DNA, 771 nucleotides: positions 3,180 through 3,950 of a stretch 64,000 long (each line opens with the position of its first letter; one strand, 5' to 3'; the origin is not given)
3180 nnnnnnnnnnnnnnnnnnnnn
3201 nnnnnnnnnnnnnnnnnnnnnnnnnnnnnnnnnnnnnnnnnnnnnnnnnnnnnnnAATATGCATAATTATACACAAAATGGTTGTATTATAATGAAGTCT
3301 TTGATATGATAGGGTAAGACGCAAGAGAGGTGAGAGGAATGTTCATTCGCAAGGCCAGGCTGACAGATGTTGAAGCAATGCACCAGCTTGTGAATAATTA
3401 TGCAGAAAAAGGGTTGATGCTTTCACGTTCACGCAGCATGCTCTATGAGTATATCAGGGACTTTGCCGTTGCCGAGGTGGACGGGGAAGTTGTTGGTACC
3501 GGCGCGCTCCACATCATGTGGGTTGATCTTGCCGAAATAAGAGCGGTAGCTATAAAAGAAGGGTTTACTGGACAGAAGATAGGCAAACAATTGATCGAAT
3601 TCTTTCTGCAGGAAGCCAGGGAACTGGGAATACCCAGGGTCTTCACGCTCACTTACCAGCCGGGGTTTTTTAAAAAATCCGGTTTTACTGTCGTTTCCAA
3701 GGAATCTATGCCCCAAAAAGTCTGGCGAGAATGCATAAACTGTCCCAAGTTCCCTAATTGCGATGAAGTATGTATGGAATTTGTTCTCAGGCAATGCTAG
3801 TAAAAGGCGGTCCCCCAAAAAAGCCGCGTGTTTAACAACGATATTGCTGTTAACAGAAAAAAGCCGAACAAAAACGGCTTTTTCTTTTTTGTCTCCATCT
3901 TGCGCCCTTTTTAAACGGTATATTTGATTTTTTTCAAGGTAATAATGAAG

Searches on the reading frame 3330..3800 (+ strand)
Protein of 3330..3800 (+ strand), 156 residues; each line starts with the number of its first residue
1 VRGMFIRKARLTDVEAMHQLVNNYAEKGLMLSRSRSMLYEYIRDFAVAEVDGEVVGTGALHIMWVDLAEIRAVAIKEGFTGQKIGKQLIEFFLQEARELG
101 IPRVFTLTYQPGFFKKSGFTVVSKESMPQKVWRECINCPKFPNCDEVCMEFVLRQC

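Call 51: search_protein_families(library=ncbifam, proteins=[window:3330-3800:+], max_evalue=0.00001)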
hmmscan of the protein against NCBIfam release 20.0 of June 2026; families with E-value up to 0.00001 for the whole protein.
window:3330-3800:+ (156 aa): 7 families
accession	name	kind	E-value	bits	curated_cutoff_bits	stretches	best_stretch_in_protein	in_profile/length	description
NF005840.0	PRK07757.1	equivalog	2.8e-65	218.9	154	1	4-151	3-150/153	N-acetyltransferase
NF008964.0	PRK12308.1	equivalog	2.2e-42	145.3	657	1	3-154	463-614/624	argininosuccinate lyase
NF005921.0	PRK07922.1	equivalog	1.4e-41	141.9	180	1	4-136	7-140/170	amino-acid N-acetyltransferase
NF003641.0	PRK05279.1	equivalog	1.8e-20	73.2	344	1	6-130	297-423/441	amino-acid N-acetyltransferase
TIGR01890.1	N-Ac-Glu-synth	equivalog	1.3e-19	70.4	202.85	1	5-130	284-411/429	amino-acid N-acetyltransferase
NF040501.1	resist_ArsN2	equivalog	4.2e-13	49.1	125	1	40-132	21-114/133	arsenic resistance N-acetyltransferase ArsN2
TIGR01575.1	rimI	equivalog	2.6e-06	27.6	86.4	1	33-105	22-93/132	ribosomal protein S18-alanine N-acetyltransferase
